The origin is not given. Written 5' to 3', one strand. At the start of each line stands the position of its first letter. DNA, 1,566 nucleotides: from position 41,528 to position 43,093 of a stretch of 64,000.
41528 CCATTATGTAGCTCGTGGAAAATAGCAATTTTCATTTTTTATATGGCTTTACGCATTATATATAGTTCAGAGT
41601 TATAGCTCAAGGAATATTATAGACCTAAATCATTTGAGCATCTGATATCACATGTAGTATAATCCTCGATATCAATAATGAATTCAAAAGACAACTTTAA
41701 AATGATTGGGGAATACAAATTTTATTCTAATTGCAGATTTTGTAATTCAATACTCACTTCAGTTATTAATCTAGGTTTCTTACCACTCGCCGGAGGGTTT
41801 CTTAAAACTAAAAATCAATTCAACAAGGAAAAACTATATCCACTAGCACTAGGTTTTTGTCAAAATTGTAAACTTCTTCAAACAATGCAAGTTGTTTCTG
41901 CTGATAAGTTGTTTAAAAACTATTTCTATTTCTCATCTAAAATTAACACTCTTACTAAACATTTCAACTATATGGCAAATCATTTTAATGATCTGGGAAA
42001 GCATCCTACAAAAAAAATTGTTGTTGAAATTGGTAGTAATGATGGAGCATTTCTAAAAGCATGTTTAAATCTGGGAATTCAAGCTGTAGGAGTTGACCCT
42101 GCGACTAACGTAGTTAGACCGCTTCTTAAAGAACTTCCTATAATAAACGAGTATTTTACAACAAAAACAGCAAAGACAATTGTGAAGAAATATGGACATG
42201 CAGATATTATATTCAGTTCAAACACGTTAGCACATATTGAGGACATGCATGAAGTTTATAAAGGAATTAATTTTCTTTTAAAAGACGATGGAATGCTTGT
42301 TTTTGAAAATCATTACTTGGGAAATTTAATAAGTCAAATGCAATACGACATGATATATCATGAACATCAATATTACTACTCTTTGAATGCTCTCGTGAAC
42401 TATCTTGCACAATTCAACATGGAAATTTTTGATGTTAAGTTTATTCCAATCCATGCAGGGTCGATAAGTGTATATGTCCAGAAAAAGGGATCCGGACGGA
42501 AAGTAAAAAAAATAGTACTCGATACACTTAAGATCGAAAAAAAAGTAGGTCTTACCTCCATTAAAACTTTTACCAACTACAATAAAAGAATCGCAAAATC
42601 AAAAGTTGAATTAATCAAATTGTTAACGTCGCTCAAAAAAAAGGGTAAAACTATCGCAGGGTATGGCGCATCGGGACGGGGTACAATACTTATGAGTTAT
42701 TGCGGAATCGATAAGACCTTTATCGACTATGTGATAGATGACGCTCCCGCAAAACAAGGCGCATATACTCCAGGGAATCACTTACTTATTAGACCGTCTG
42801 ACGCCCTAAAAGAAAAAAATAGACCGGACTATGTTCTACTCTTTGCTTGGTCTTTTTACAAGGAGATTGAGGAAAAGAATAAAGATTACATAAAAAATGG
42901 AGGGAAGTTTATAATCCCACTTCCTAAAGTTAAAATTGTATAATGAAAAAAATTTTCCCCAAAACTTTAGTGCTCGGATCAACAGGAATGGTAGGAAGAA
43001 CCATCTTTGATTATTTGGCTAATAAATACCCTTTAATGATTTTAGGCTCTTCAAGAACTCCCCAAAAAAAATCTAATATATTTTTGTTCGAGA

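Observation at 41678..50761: Deoxysugar tailoring cassette with duplicated TylC3-type C-methyltransferases: a candidate branched-chain methylated 6-deoxyhexose pathway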

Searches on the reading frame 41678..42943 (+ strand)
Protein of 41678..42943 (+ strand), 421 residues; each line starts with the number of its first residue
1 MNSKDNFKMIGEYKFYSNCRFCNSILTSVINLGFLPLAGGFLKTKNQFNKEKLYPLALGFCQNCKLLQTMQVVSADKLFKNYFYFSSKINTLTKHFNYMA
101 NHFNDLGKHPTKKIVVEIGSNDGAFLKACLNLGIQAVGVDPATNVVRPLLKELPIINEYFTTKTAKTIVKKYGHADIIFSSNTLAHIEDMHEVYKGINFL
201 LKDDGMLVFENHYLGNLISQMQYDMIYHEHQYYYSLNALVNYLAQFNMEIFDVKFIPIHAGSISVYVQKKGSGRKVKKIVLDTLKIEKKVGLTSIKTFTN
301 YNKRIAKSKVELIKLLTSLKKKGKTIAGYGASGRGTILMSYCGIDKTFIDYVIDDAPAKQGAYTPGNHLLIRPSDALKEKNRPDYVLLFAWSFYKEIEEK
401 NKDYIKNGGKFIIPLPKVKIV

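Call 3: search_protein_families(library=pfam, proteins=[window:41678-42943:+], max_evalue=0.01)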
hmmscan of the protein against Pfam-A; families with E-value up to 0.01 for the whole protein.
window:41678-42943:+ (421 aa): 7 families
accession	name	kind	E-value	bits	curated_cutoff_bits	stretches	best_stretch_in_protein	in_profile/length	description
PF08484.17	Methyltransf_14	-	2.6e-50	170.8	23.5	1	257-416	1-160/160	C-methyltransferase C-terminal domain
PF08421.16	Methyltransf_13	-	5.6e-18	65.3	31.3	1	19-79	1-62/62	Putative zinc binding domain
PF13489.12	Methyltransf_23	-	7.3e-17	62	27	1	99-250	9-161/164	Methyltransferase domain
PF08242.18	Methyltransf_12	-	1.1e-09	39.3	30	1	116-207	1-98/98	Methyltransferase domain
PF08241.18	Methyltransf_11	-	2.1e-07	31.9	21.2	1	117-209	2-95/95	Methyltransferase domain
PF13847.12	Methyltransf_31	-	5e-05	23.5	27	1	172-226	72-127/145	Methyltransferase domain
PF13649.12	Methyltransf_25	-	0.00031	21.8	27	1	115-205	1-97/97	Methyltransferase domain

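Call 4: search_protein_families(library=ncbifam, proteins=[window:41678-42943:+], max_evalue=0.01)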
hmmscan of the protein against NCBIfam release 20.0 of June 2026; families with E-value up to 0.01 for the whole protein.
window:41678-42943:+ (421 aa): 4 families
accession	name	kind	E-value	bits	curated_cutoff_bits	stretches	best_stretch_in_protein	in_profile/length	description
TIGR02072.1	BioC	equivalog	1.1e-06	28.6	184.95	1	98-249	22-172/244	malonyl-ACP O-methyltransferase BioC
TIGR01983.1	UbiG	equivalog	6.2e-05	22.4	102.95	1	102-209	45-151/228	bifunctional 2-polyprenyl-6-hydroxyphenol methylase/3-demethylubiquinol 3-O-methyltransferase UbiG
NF045667.1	MTase_DVU1556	equivalog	0.0018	17.7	155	1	107-214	18-124/213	DVU_1556 family methyltransferase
TIGR00452.1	TIGR00452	equivalog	0.0092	14.8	275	0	100-214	110-224/316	tRNA 5-methoxyuridine(34)/uridine 5-oxyacetic acid(34) synthase CmoB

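Call 10: search_solved_structures(query=window:41678-42943:+, max_evalue=0.001, show_alignments=1)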
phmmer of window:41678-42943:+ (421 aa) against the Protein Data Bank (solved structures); distinct sequences matched with E-value up to 0.001: 10.
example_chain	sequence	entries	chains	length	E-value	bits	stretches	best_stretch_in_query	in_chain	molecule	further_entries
4rv9_A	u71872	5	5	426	2.7e-74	253.7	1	11-421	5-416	D-mycarose 3-C-methyltransferase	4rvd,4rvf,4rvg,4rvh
5t6b_A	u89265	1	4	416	3.8e-73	249.9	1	17-420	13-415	Sugar 3-C-methyl transferase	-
5t64_A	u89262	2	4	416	1.6e-72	247.8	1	17-420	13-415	Sugar 3-C-methyl transferase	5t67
4e31_A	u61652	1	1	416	3.2e-70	240.3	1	17-420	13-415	TcaB9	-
3ndi_A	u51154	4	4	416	3.3e-70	240.2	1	17-420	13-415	Methyltransferase | TcaB9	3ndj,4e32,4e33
4e2y_A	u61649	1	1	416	8.6e-70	238.9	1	17-420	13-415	TcaB9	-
4e2x_A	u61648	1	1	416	1.2e-69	238.4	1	17-420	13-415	TcaB9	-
4e2z_A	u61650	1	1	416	3.1e-69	237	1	17-420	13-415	TcaB9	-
4e2w_A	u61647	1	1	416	3.1e-69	237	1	17-420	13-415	TcaB9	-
4e30_A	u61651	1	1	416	8.1e-69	235.6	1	17-420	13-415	TcaB9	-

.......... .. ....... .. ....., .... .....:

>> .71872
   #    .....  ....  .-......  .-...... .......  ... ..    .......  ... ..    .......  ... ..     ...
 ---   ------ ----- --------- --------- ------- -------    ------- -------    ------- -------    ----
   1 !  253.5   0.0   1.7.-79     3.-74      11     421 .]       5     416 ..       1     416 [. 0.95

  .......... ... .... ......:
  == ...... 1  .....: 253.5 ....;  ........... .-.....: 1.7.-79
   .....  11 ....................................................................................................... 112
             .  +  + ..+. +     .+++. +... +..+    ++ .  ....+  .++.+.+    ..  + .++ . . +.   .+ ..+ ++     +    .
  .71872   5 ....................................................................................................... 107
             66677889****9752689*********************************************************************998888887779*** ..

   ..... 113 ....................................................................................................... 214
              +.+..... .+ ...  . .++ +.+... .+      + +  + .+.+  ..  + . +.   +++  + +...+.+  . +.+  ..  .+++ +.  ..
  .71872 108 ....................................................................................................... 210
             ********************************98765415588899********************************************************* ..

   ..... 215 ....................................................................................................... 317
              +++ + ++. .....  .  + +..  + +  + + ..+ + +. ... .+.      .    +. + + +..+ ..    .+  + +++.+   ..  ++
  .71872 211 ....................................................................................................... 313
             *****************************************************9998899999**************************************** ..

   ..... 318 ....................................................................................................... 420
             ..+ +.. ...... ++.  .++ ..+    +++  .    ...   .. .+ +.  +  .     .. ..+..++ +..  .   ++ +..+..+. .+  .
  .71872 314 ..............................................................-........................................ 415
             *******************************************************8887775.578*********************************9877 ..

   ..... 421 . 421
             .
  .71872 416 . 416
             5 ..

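Call 17: find_homologous_proteins(query=window:41678-42943:+, max_evalue=1e-20)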
Query window:41678-42943:+ (421 aa): 3910 proteins with E <= 1e-20 among 8000 candidates; the best 120 are listed.
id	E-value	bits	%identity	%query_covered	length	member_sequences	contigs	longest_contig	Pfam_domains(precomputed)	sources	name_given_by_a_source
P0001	7.5e-281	949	100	100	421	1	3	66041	PF13489.13,PF08421.17,PF08484.18,PF08241.19,PF08242.19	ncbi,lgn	-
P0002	8.0e-181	619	66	99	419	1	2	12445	PF13847.13,PF13489.13,PF08421.17,PF13649.13,PF08484.18,PF08241.19,PF08242.19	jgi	jgi:methylation protein EvaC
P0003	3.8e-178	611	65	98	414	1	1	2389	PF13847.13,PF13489.13,PF08421.17,PF13649.13,PF08484.18,PF08241.19,PF08242.19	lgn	-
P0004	2.5e-177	608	65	97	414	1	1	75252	PF13847.13,PF13489.13,PF08421.17,PF13649.13,PF08484.18,PF08241.19,PF08242.19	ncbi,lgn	-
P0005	2.6e-176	605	65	97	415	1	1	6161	PF13847.13,PF13489.13,PF08421.17,PF13649.13,PF08484.18,PF08241.19,PF08242.19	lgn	-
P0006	3.4e-175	601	66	97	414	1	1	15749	PF13847.13,PF13489.13,PF08421.17,PF13649.13,PF08484.18,PF08241.19,PF08242.19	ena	-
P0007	1.0e-174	599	65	98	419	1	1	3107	PF13847.13,PF13489.13,PF08421.17,PF13649.13,PF08484.18,PF08241.19,PF08242.19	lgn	-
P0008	3.0e-174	598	64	98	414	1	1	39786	PF13847.13,PF13489.13,PF08421.17,PF13649.13,PF08484.18,PF08241.19,PF08242.19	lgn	-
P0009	4.3e-174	597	65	99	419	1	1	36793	PF13847.13,PF13489.13,PF08421.17,PF13649.13,PF08484.18,PF08241.19,PF08242.19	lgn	-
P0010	5.0e-173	594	63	97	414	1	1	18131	PF13847.13,PF13489.13,PF08421.17,PF13649.13,PF08484.18,PF08241.19,PF08242.19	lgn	-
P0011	3.2e-172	591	64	98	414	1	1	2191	PF13847.13,PF13489.13,PF08421.17,PF13649.13,PF08484.18,PF08241.19,PF08242.19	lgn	-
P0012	4.4e-172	591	64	97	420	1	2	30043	PF13847.13,PF13489.13,PF08421.17,PF13649.13,PF08484.18,PF08241.19,PF08242.19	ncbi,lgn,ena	-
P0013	3.9e-171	588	64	97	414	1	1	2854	PF13847.13,PF13489.13,PF08421.17,PF13649.13,PF08484.18,PF08241.19,PF08242.19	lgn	-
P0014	1.3e-169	582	62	98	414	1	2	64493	PF13847.13,PF13489.13,PF08421.17,PF13649.13,PF08484.18,PF08241.19,PF08242.19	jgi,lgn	jgi:methylation protein EvaC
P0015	3.3e-168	578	62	99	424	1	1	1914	PF13847.13,PF13489.13,PF08421.17,PF13649.13,PF08484.18,PF08241.19,PF08242.19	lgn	-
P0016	5.3e-166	571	61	97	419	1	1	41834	PF13847.13,PF13489.13,PF08421.17,PF13649.13,PF08484.18,PF08241.19,PF08242.19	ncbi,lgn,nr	ncbi:class I SAM-dependent methyltransferase [Candidatus Roizmanbacteria bacterium]|nr:class I SAM-d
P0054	1.2e-148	513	57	100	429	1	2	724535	PF13847.13,PF13489.13,PF08421.17,PF08484.18,PF08241.19,PF08242.19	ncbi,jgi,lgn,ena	-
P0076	1.2e-145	504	57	99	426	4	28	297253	PF13489.13,PF08421.17,PF08484.18,PF08242.19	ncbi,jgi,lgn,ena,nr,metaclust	ncbi:MAG: hypothetical protein COX79_04310 [Candidatus Levybacteria bacterium CG_4_10_14_0_2_um_filt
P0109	5.9e-141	488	54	98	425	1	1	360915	PF13847.13,PF13489.13,PF08421.17,PF13649.13,PF08484.18,PF08241.19,PF08242.19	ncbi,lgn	-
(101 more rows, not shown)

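Call 21: find_encoding_contigs(protein=P0001, flank=10000, max_places=3)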
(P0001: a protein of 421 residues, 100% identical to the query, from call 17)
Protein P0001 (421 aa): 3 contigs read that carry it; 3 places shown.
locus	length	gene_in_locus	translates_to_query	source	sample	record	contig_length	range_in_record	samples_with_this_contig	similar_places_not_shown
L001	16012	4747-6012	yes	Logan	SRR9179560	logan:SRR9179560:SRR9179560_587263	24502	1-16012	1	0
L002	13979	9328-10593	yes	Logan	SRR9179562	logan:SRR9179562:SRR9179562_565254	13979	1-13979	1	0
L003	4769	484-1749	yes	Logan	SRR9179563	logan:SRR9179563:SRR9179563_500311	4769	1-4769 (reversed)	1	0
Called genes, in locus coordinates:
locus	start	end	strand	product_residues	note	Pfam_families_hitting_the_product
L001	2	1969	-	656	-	?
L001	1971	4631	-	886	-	PF00534:Glycos_transf_1, PF13692:Glyco_trans_1_4, PF13524:Glyco_trans_1_2, PF20706:GT4-conflict, PF13231:PMT_2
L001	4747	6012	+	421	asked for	PF08421:Methyltransf_13, PF13489:Methyltransf_23, PF08241:Methyltransf_11 (weak), PF08242:Methyltransf_12, PF08484:Methyltransf_14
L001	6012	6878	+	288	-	PF01370:Epimerase, PF04321:RmlD_sub_bind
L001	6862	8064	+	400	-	PF02350:Epimerase_2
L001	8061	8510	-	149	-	PF00908:dTDP_sugar_isom, PF05523:FdtA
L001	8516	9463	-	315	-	PF01073:3Beta_HSD, PF01370:Epimerase, PF04321:RmlD_sub_bind, PF05368:NmrA (weak), PF16363:GDP_Man_Dehyd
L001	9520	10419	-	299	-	PF13641:Glyco_tranf_2_3, PF00535:Glycos_transf_2, PF10111:Glyco_tranf_2_2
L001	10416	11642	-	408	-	PF01943:Polysacc_synt, PF13440:Polysacc_synt_3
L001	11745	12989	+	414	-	PF08421:Methyltransf_13, PF13489:Methyltransf_23, PF08241:Methyltransf_11 (weak), PF08242:Methyltransf_12 (weak), PF08484:Methyltransf_14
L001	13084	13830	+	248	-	PF01209:Ubie_methyltran (weak), PF03848:TehB (weak), PF13489:Methyltransf_23, PF07021:MetW, PF13847:Methyltransf_31, PF08241:Methyltransf_11, PF08242:Methyltransf_12, PF13649:Methyltransf_25, +1 more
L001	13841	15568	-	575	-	-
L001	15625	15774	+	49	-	-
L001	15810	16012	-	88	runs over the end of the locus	-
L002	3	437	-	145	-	?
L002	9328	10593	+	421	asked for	PF08421:Methyltransf_13, PF13489:Methyltransf_23, PF08241:Methyltransf_11 (weak), PF08242:Methyltransf_12, PF08484:Methyltransf_14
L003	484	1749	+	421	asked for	PF08421:Methyltransf_13, PF13489:Methyltransf_23, PF08241:Methyltransf_11 (weak), PF08242:Methyltransf_12, PF08484:Methyltransf_14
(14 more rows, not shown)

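Call 22: find_encoding_contigs(protein=P0004, flank=10000, max_places=2)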
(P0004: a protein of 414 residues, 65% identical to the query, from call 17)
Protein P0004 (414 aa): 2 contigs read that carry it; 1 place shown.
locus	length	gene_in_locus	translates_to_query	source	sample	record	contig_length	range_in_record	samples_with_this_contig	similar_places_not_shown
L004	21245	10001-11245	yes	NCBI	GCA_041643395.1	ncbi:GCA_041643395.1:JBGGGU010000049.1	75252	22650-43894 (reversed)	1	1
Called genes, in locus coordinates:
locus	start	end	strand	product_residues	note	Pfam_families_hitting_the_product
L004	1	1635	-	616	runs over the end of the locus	PF10131:PTPS_related (weak)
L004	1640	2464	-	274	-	PF01209:Ubie_methyltran, PF03848:TehB, PF13489:Methyltransf_23, PF13847:Methyltransf_31, PF08241:Methyltransf_11, PF08242:Methyltransf_12, PF13649:Methyltransf_25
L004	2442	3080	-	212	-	PF13489:Methyltransf_23 (weak), PF01728:FtsJ (weak), PF13847:Methyltransf_31, PF08241:Methyltransf_11, PF08242:Methyltransf_12, PF13649:Methyltransf_25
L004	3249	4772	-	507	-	PF13231:PMT_2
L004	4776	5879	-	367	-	PF13439:Glyco_transf_4 (faint), PF20706:GT4-conflict, PF13692:Glyco_trans_1_4, PF13524:Glyco_trans_1_2, PF00534:Glycos_transf_1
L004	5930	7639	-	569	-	PF24681:Kelch_KLHDC2_KLHL20_DRC7, PF24996:NANM, PF13415:Beta-prop_FBX42, PF24681:Kelch_KLHDC2_KLHL20_DRC7, PF24981:Beta-prop_ATRN-LZTR1, PF13964:Beta-prop_Calicin, PF13964:Beta-prop_Calicin, PF25210:Kelch_FKB95, +6 more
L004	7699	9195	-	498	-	PF01943:Polysacc_synt, PF13440:Polysacc_synt_3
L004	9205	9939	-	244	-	-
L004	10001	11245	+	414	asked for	PF08421:Methyltransf_13, PF13489:Methyltransf_23, PF13847:Methyltransf_31, PF08241:Methyltransf_11 (weak), PF08242:Methyltransf_12, PF13649:Methyltransf_25 (weak), PF08484:Methyltransf_14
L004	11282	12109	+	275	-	PF01370:Epimerase (weak), PF04321:RmlD_sub_bind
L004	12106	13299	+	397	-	PF02350:Epimerase_2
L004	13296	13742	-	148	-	PF05523:FdtA (weak), PF00908:dTDP_sugar_isom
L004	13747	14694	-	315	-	PF01073:3Beta_HSD, PF01370:Epimerase, PF04321:RmlD_sub_bind, PF16363:GDP_Man_Dehyd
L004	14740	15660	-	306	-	PF00535:Glycos_transf_2, PF10111:Glyco_tranf_2_2, PF13641:Glyco_tranf_2_3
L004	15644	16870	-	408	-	PF01943:Polysacc_synt, PF13440:Polysacc_synt_3, PF01554:MatE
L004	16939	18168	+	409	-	PF08421:Methyltransf_13, PF13489:Methyltransf_23, PF08484:Methyltransf_14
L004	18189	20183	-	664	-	-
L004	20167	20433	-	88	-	-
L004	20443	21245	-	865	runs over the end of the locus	PF00535:Glycos_transf_2, PF13641:Glyco_tranf_2_3, PF02366:PMT, PF13231:PMT_2 (weak)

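Call 32: find_encoding_contigs(protein=P0016, flank=8000, max_places=1)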
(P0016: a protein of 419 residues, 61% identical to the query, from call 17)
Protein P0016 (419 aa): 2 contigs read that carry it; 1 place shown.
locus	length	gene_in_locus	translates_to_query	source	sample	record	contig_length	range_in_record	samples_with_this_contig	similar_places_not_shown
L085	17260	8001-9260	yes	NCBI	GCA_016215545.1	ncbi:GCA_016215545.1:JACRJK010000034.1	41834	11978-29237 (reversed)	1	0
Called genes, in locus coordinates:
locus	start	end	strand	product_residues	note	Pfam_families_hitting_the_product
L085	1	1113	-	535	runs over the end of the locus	PF02366:PMT, PF13231:PMT_2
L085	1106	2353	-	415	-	PF01943:Polysacc_synt, PF13440:Polysacc_synt_3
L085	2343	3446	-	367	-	PF13524:Glyco_trans_1_2 (weak), PF13692:Glyco_trans_1_4, PF20706:GT4-conflict, PF00534:Glycos_transf_1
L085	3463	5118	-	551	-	PF13231:PMT_2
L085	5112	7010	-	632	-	-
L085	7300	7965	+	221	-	PF01209:Ubie_methyltran, PF13489:Methyltransf_23, PF13847:Methyltransf_31, PF08241:Methyltransf_11, PF08242:Methyltransf_12, PF13649:Methyltransf_25, PF20922:Anamorsin_N (faint)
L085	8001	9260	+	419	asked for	PF08421:Methyltransf_13, PF13489:Methyltransf_23, PF08241:Methyltransf_11, PF08242:Methyltransf_12, PF13649:Methyltransf_25 (weak), PF13847:Methyltransf_31 (weak), PF08484:Methyltransf_14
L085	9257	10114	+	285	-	PF01370:Epimerase, PF04321:RmlD_sub_bind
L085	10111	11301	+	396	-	PF02350:Epimerase_2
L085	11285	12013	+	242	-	PF13641:Glyco_tranf_2_3, PF00535:Glycos_transf_2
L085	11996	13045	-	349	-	PF05368:NmrA, PF01073:3Beta_HSD, PF01370:Epimerase, PF02719:Polysacc_synt_2, PF04321:RmlD_sub_bind (weak), PF13460:NAD_binding_10, PF16363:GDP_Man_Dehyd, PF08485:Polysacc_syn_2C, +1 more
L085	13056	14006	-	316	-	PF00535:Glycos_transf_2, PF10111:Glyco_tranf_2_2 (faint), PF13632:Glyco_trans_2_3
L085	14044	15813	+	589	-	PF10131:PTPS_related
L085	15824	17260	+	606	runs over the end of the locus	PF26626:DUF8201 (weak)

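Call 33: find_encoding_contigs(protein=P0054, flank=8000, max_places=1)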
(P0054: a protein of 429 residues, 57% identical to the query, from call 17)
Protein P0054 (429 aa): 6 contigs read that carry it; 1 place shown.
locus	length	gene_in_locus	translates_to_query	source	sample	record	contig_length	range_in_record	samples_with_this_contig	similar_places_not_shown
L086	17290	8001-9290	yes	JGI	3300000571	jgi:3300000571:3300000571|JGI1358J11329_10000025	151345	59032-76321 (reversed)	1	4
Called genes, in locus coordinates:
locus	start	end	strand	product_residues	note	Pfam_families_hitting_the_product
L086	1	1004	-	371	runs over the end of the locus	PF13439:Glyco_transf_4 (weak), PF13692:Glyco_trans_1_4, PF13524:Glyco_trans_1_2, PF00534:Glycos_transf_1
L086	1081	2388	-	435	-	PF01943:Polysacc_synt, PF13440:Polysacc_synt_3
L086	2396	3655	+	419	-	PF08421:Methyltransf_13, PF13489:Methyltransf_23, PF08241:Methyltransf_11 (faint), PF08484:Methyltransf_14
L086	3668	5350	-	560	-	PF02366:PMT, PF13231:PMT_2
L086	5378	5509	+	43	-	-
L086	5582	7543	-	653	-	-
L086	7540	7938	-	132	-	-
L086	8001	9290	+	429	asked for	PF08421:Methyltransf_13, PF13489:Methyltransf_23, PF08241:Methyltransf_11, PF08242:Methyltransf_12, PF13847:Methyltransf_31 (weak), PF08484:Methyltransf_14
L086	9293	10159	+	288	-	PF01370:Epimerase, PF04321:RmlD_sub_bind, PF07993:NAD_binding_4 (faint)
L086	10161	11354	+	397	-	PF02350:Epimerase_2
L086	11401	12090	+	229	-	PF00535:Glycos_transf_2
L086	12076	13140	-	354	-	PF05368:NmrA, PF01073:3Beta_HSD, PF01370:Epimerase, PF02719:Polysacc_synt_2, PF04321:RmlD_sub_bind (weak), PF13460:NAD_binding_10, PF16363:GDP_Man_Dehyd, PF08485:Polysacc_syn_2C, +1 more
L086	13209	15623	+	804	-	PF09586:YfhO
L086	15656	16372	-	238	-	PF00535:Glycos_transf_2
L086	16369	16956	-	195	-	PF00583:Acetyltransf_1, PF13508:Acetyltransf_7, PF08445:FR47, PF13673:Acetyltransf_10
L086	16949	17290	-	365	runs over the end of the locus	PF01041:DegT_DnrJ_EryC1, PF00155:Aminotran_1_2, PF00266:Aminotran_5, PF01053:Cys_Met_Meta_PP, PF01212:Beta_elim_lyase (weak)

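Call 34: find_encoding_contigs(protein=P0076, flank=8000, max_places=1)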
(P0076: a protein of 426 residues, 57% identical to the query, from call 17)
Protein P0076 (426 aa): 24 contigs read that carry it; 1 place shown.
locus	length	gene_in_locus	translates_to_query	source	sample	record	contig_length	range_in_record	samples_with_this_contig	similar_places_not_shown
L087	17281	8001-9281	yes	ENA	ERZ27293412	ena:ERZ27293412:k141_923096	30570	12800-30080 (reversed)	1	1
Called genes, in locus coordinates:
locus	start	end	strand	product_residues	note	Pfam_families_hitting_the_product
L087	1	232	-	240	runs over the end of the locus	?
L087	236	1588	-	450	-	PF00657:Lipase_GDSL (faint), PF13472:Lipase_GDSL_2 (weak)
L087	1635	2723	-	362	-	PF13439:Glyco_transf_4 (weak), PF00534:Glycos_transf_1, PF13524:Glyco_trans_1_2, PF13692:Glyco_trans_1_4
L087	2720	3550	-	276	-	PF01135:PCMT (weak), PF01209:Ubie_methyltran, PF02353:CMAS, PF13489:Methyltransf_23, PF08241:Methyltransf_11, PF08242:Methyltransf_12, PF13649:Methyltransf_25, PF13847:Methyltransf_31, +5 more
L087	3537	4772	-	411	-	PF01943:Polysacc_synt, PF13440:Polysacc_synt_3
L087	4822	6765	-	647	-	-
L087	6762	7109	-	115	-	-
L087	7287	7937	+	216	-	PF01209:Ubie_methyltran, PF13489:Methyltransf_23, PF07021:MetW (weak), PF13847:Methyltransf_31, PF08241:Methyltransf_11, PF08242:Methyltransf_12, PF13649:Methyltransf_25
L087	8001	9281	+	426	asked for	PF08421:Methyltransf_13, PF13489:Methyltransf_23, PF08242:Methyltransf_12 (weak), PF08484:Methyltransf_14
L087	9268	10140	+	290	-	PF01370:Epimerase, PF04321:RmlD_sub_bind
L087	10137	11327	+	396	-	PF02350:Epimerase_2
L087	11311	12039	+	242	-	PF13641:Glyco_tranf_2_3, PF00535:Glycos_transf_2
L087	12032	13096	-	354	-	PF04321:RmlD_sub_bind, PF01073:3Beta_HSD, PF01370:Epimerase, PF02719:Polysacc_synt_2, PF07993:NAD_binding_4, PF13460:NAD_binding_10, PF16363:GDP_Man_Dehyd, PF08485:Polysacc_syn_2C, +1 more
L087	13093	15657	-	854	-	PF00535:Glycos_transf_2, PF10111:Glyco_tranf_2_2, PF13506:Glyco_transf_21, PF13641:Glyco_tranf_2_3, PF13231:PMT_2 (weak)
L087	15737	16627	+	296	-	PF13489:Methyltransf_23, PF08241:Methyltransf_11, PF08242:Methyltransf_12, PF13649:Methyltransf_25, PF13847:Methyltransf_31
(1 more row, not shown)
